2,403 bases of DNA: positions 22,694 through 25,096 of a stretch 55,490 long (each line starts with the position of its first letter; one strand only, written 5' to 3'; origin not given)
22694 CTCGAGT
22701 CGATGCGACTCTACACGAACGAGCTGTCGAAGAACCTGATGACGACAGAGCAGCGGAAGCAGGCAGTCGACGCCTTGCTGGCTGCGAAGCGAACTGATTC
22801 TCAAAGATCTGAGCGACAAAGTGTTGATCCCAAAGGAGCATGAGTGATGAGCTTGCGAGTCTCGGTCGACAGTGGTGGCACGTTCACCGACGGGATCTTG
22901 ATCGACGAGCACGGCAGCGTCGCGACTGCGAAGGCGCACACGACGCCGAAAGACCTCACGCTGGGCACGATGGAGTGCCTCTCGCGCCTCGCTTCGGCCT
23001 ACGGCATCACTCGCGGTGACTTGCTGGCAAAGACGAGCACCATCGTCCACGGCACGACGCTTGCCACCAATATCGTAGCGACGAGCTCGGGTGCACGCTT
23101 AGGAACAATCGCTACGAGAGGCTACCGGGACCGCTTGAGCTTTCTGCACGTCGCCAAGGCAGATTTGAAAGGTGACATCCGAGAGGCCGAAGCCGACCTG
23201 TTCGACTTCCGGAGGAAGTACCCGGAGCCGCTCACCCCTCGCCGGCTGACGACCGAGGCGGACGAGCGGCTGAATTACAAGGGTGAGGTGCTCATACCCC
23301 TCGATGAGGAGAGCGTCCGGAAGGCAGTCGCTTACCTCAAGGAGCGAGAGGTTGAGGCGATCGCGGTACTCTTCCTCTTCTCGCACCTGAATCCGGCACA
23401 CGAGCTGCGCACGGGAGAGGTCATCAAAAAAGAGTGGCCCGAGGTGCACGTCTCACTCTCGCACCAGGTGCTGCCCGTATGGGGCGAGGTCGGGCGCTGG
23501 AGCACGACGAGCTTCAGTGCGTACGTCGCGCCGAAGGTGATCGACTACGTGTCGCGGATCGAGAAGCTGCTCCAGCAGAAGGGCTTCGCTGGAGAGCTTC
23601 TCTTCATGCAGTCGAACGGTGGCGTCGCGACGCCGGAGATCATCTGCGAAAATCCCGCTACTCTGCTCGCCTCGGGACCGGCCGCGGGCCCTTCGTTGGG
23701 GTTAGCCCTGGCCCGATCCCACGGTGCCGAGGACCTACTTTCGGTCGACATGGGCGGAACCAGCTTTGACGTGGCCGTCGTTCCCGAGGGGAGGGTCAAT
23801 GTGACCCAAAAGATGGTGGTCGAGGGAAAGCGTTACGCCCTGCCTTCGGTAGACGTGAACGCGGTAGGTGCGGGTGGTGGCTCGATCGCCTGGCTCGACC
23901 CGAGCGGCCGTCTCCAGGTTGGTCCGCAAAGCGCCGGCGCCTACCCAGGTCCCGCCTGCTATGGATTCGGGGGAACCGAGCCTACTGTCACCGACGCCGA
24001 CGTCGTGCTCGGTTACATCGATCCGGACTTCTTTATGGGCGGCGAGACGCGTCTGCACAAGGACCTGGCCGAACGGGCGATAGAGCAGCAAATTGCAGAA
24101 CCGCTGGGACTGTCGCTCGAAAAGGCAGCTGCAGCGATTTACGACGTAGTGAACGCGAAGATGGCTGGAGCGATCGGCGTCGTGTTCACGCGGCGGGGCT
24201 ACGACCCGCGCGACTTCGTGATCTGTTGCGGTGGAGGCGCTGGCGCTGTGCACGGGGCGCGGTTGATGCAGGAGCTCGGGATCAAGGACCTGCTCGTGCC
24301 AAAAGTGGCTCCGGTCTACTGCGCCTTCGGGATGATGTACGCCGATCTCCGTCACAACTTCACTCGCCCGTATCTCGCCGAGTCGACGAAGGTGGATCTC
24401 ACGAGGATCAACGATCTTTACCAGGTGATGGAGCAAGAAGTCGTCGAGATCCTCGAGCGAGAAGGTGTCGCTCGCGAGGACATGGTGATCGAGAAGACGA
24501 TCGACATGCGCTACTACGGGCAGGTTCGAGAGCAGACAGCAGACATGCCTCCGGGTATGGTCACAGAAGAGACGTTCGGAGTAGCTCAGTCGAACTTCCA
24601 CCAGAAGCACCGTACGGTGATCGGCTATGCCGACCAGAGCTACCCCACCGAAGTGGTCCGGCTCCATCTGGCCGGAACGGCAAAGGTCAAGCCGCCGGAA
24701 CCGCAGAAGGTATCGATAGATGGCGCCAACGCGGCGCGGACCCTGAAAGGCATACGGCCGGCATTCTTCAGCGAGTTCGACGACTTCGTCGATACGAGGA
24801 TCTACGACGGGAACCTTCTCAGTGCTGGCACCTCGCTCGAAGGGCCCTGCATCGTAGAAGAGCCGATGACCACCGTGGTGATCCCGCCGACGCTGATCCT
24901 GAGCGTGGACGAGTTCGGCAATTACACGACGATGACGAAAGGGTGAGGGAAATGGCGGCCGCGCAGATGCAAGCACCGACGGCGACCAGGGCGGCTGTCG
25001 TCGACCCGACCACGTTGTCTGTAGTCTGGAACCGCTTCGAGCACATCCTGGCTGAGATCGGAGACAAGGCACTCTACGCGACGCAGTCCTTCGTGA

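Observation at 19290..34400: A ~15-kb lower-GC, single-strand catabolic island bracketed by three dead IS elements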

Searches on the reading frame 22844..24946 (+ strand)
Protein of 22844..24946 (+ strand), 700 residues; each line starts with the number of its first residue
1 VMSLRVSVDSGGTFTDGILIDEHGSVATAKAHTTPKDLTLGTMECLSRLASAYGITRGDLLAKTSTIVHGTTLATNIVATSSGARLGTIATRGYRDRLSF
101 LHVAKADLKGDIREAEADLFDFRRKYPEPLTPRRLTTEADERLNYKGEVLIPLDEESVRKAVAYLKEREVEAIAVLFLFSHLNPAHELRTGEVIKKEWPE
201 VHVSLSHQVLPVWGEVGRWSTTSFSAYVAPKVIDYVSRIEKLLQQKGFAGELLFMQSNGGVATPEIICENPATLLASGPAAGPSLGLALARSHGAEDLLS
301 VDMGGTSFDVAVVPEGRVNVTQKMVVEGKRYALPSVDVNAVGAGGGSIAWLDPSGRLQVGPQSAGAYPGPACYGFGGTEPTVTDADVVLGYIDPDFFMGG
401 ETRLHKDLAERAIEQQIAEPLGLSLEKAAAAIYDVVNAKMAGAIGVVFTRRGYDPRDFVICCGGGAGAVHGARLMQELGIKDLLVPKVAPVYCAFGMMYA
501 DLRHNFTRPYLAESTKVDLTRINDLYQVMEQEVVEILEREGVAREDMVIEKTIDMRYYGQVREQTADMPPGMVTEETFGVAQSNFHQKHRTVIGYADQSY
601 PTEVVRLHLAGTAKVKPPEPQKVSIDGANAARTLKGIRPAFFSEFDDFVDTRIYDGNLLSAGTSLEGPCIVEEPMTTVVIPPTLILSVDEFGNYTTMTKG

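Call 4: search_protein_families(library=pfam, proteins=[window:22844-24946:+])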
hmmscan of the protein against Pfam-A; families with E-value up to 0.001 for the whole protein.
window:22844-24946:+ (700 aa): 4 families
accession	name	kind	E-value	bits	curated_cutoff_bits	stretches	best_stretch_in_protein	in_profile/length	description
PF01968.24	Hydantoinase_A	-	9.3e-87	291.4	22.9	1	218-504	1-289/291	Hydantoinase/oxoprolinase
PF05378.19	Hydant_A_N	-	1.8e-44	152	25.2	1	5-197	1-175/176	Hydantoinase/oxoprolinase N-terminal region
PF19278.4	Hydant_A_C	-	2.3e-16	60.2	21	1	520-691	12-185/193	Hydantoinase/oxoprolinase C-terminal domain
PF13941.12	MutL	-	8.9e-05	21.9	27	0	6-82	2-65/450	MutL protein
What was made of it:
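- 22847..24946 (+): HyuA-type subunit (hydantoinase/oxoprolinase A) of an ATP-dependent lactamase/hydantoinase-family enzyme. Pfam Hydant_A_N, Hydantoinase_A and Hydant_A_C (call 4).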

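Call 41: search_protein_families(library=ncbifam, max_evalue=0.00001, proteins=[window:22844-24946:+])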
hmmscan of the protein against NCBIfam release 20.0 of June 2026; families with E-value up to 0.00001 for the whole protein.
window:22844-24946:+ (700 aa): 3 families
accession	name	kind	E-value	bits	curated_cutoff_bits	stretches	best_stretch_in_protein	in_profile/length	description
NF050156.1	CapLactmsAlpCapA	equivalog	3.3e-190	633.8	1000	1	5-696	2-685/689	caprolactamase subunit alpha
NF042975.2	AcphenoCarb_ApcC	equivalog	9.8e-117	391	1500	1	6-691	11-704/733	acetophenone carboxylase subunit gamma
NF042960.1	AcphenoCarb_ApcA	equivalog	1.2e-68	232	1250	2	158-695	126-654/658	acetophenone carboxylase subunit alpha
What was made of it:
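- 22847..24946 (+): Best NCBIfam model is caprolactamase alpha, 634 bits against a cutoff of 1000 (call 41).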

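Call 42: search_solved_structures(query=window:22844-24946:+, max_evalue=0.00001)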
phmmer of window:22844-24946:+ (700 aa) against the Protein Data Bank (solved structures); distinct sequences matched with E-value up to 0.00001: 6.
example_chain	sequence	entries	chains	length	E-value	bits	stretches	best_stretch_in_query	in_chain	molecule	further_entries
6yra_A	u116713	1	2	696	7.8e-147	493.8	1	4-695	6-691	5-oxoprolinase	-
7hk5_A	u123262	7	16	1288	1.4e-124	420.3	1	5-694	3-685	N-methylhydantoinase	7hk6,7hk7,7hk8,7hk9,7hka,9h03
5l9w_B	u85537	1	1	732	1.9e-110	373.5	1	6-692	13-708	Acetophenone carboxylase gamma subunit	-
5m45_B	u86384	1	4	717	1.5e-77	264.8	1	7-682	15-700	Acetone carboxylase beta subunit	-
5svb_B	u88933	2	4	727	4.2e-77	263.3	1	7-682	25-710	Acetone carboxylase beta subunit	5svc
5l9w_b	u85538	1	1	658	5e-54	187.1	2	189-508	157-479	Acetophenone carboxylase alpha subunit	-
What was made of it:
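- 22847..24946 (+): Best PDB match is 6YRA_A, E=8e-147 (call 42).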

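Call 44: find_homologous_proteins(query=window:22844-24946:+, max_evalue=1e-100)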
Query window:22844-24946:+ (700 aa): 6858 proteins with E <= 1e-100 among 8000 candidates; the best 120 are listed.
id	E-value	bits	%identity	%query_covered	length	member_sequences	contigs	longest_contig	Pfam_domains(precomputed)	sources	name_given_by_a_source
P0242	0.0e+0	1141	71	99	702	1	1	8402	PF01968.25,PF19278.5,PF05378.20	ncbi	-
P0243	0.0e+0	1138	72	100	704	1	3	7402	PF01968.25,PF19278.5,PF05378.20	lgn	-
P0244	0.0e+0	1120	69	100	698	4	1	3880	PF01968.25,PF19278.5,PF05378.20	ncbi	-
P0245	0.0e+0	1109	68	100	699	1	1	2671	PF01968.25,PF19278.5,PF05378.20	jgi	-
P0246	0.0e+0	1104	68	100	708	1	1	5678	PF01968.25,PF19278.5,PF05378.20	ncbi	-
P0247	0.0e+0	1094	68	100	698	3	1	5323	PF01968.25,PF19278.5,PF05378.20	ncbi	-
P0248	0.0e+0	1084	66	100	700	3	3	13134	PF01968.25,PF19278.5,PF05378.20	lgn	-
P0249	0.0e+0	1083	67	100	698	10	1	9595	PF01968.25,PF19278.5,PF05378.20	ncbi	-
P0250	0.0e+0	1082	66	100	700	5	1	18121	PF01968.25,PF19278.5,PF05378.20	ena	-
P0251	0.0e+0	1082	66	100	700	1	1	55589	PF01968.25,PF19278.5,PF05378.20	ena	-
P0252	0.0e+0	1081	67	100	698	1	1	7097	PF01968.25,PF19278.5,PF05378.20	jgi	jgi:N-methylhydantoinase A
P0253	0.0e+0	1079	66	100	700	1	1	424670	PF01968.25,PF19278.5,PF05378.20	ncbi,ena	-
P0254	0.0e+0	1070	66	100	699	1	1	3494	PF01968.25,PF19278.5,PF05378.20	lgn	-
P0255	0.0e+0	1062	67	100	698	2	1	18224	PF01968.25,PF19278.5,PF05378.20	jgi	jgi:N-methylhydantoinase A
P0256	0.0e+0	1061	65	100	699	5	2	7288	PF01968.25,PF19278.5,PF05378.20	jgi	jgi:N-methylhydantoinase A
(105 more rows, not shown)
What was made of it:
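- The nearest named HyuA relatives are non-actinobacterial (call 44).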

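Call 45: find_encoding_contigs(protein=P0242, flank=10000, max_places=2)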
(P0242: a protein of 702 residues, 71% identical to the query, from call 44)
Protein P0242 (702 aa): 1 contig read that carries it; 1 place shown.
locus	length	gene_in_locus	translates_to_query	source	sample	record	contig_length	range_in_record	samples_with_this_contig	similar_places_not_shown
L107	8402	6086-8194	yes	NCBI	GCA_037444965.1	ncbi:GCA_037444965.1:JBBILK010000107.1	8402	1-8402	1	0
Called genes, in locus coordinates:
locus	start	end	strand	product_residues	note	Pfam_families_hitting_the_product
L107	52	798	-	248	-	PF18232:Chalcone_N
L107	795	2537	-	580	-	PF02129:Peptidase_S15, PF08530:PepX_C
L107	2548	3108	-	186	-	-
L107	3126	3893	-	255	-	-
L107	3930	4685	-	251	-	PF00106:adh_short, PF08659:KR, PF13561:adh_short_C2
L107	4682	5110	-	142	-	PF00903:Glyoxalase, PF13468:Glyoxalase_3 (faint), PF13669:Glyoxalase_4, PF18029:Glyoxalase_6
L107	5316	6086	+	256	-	PF00378:ECH_1, PF16113:ECH_2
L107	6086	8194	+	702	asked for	PF05378:Hydant_A_N, PF01968:Hydantoinase_A, PF19278:Hydant_A_C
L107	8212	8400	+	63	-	?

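Call 46: find_encoding_contigs(protein=P0253, flank=10000, max_places=2)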
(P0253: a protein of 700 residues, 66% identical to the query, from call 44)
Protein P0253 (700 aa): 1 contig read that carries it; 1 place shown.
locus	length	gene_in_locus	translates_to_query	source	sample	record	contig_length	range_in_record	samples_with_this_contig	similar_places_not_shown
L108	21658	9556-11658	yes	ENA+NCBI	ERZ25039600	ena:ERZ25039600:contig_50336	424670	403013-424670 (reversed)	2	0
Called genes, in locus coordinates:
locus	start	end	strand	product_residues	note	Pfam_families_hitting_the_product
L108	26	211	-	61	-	PF10031:DUF2273 (weak)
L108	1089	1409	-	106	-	-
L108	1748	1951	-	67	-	PF03780:Asp23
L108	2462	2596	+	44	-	-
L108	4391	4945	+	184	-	-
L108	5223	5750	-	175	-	PF05175:MTS (weak), PF03848:TehB (weak), PF13847:Methyltransf_31 (weak), PF13649:Methyltransf_25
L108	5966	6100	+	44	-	-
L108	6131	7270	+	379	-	PF14903:WG_beta_rep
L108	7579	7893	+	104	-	PF11746:DUF3303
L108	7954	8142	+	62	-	-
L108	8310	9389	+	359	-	PF02129:Peptidase_S15, PF00326:Peptidase_S9 (faint), PF12146:Hydrolase_4 (faint), PF12697:Abhydrolase_6 (weak)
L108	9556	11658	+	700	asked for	PF05378:Hydant_A_N, PF01968:Hydantoinase_A, PF19278:Hydant_A_C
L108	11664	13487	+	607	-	PF02538:Hydantoinase_B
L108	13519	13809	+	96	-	PF24696:UGSC (weak)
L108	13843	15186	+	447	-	-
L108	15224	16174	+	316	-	PF00890:FAD_binding_2 (faint), PF07992:Pyr_redox_2, PF12831:FAD_oxidored (weak), PF13738:Pyr_redox_3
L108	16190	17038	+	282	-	PF01177:Asp_Glu_race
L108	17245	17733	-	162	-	-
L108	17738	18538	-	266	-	PF00069:Pkinase, PF07714:PK_Tyr_Ser-Thr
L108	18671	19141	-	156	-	-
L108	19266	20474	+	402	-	-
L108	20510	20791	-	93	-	PF02325:CCB3_YggT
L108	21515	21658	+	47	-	-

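Call 47: find_encoding_contigs(protein=P0251, flank=10000, max_places=2)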
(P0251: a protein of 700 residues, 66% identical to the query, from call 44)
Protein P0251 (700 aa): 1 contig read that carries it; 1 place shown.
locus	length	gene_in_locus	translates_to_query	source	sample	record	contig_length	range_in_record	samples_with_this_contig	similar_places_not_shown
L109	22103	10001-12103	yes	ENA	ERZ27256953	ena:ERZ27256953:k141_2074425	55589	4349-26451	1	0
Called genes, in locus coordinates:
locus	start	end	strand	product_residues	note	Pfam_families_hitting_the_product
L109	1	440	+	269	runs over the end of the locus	PF09818:ABC_ATPase (faint), PF13555:AAA_29 (faint), PF00005:ABC_tran, PF02463:SMC_N (weak), PF13304:AAA_21 (faint)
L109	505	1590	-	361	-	PF01222:ERG4_ERG24, PF06966:DUF1295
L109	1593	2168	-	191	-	PF00106:adh_short, PF13561:adh_short_C2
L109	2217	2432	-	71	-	PF00106:adh_short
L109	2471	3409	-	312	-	PF00892:EamA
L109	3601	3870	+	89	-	PF04226:Transgly_assoc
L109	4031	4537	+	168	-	PF05239:PRC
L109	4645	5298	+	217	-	PF04028:DUF374 (weak)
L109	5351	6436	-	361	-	PF03193:RsgA_GTPase, PF00005:ABC_tran (weak), PF01926:MMR_HSR1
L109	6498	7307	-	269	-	-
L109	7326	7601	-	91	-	-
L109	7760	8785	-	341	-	PF00892:EamA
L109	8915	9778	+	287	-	PF00089:Trypsin, PF13365:Trypsin_2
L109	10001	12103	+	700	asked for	PF05378:Hydant_A_N, PF01968:Hydantoinase_A, PF19278:Hydant_A_C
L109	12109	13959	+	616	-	PF02538:Hydantoinase_B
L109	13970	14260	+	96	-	PF24696:UGSC (weak)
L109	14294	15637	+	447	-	-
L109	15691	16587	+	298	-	PF07992:Pyr_redox_2, PF13738:Pyr_redox_3, PF00070:Pyr_redox (weak)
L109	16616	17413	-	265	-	PF12690:BsuPI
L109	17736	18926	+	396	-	PF01321:Creatinase_N (weak), PF00557:Peptidase_M24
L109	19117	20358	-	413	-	-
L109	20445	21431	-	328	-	-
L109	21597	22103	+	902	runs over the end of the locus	PF13271:DUF4062, PF13401:AAA_22 (weak), PF07719:TPR_2 (faint), PF25872:HTH_77, PF13374:TPR_10 (faint), PF13424:TPR_12, PF17874:TPR_MalT, PF13424:TPR_12, +1 more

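Call 61: search_dna_similar(query=window:22847-24946:+, collection=plasmids, mode=protein, max_evalue=1e-50, max_rows=15)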
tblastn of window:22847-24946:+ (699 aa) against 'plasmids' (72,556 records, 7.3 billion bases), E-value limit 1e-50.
Records with a match: 880; places in all: 1150; records where one place covers at least 80% of the query: 871.
Best place of each record, by identity: <60% 880.
By first word of the organism name: Agrobacterium 171; Rhizobium 130; Sinorhizobium 103; Pseudosulfitobacter 49; Paracoccus 33; Rhodococcus 20; Sulfitobacter 20; Ensifer 14; Shinella 13; Mesorhizobium 12; and 108 more.
By predicted mobility (MOB-suite, as given by PLSDB): non-mobilizable 501; conjugative 273; mobilizable 106.
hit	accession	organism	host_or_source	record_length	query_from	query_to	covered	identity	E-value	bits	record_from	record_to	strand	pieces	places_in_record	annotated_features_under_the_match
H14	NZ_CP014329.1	Corynebacterium glutamicum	Bos taurus,nasopharynx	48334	3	693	99%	42.1%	2e-151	494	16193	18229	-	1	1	hydantoinase/oxoprolinase family protein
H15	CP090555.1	Neorhizobium galegae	Galega,Cell culture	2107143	2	692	99%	39.0%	3e-119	400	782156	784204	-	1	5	none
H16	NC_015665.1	Parageobacillus thermoglucosidasius C56-YS93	-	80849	3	697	99%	38.2%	6e-143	469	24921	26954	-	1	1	hydantoinase/oxoprolinase family protein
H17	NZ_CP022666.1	Rhizobium leguminosarum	single cell,root nodules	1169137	4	693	99%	38.4%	7e-126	419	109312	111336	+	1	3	record has no annotation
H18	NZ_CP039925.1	Agrobacterium tumefaciens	-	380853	4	693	99%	38.2%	2e-125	419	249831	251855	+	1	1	hydantoinase/oxoprolinase family protein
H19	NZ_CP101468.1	Rhodococcus gordoniae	water,poultry farm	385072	3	692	99%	38.2%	2e-113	384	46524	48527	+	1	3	hydantoinase/oxoprolinase family protein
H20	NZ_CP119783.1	Haladaptatus sp. YSMS36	cell culture,sediment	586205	4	693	99%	38.1%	1e-133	442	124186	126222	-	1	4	hydantoinase/oxoprolinase family protein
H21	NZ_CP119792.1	Haladaptatus sp. QDMS2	cell culture,sediment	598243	4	693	99%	38.1%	1e-133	442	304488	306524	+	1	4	hydantoinase/oxoprolinase family protein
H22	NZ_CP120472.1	Haladaptatus sp. DYSN1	cell culture,sediment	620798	4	693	99%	38.1%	1e-133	442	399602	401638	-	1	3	hydantoinase/oxoprolinase family protein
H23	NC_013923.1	Natrialba magadii ATCC 43099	-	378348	4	692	99%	38.1%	4e-127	423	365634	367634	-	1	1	hydantoinase/oxoprolinase family protein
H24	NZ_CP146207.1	Sinorhizobium meliloti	-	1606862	4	693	99%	38.0%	4e-125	417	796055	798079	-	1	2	none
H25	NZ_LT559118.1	Nonomuraea gerenzanensis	-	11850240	1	691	99%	37.9%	9e-111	375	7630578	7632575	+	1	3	none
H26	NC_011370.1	Rhizobium leguminosarum bv. trifolii WSM2304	-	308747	1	688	98%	38.0%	6e-120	402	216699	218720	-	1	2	hydantoinase/oxoprolinase family protein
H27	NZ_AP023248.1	Mesorhizobium sp. 131-2-1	Lotus japonicus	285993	4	692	99%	37.9%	6e-121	405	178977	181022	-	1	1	hydantoinase/oxoprolinase family protein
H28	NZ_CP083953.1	Mesorhizobium sp. B2-1-8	cell culture,soil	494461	4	692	99%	37.9%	1e-115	390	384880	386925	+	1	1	hydantoinase/oxoprolinase family protein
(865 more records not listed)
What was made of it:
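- Tried and rejected: Annotated plasmids hold nothing closer than 42% to HyuA (call 61).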
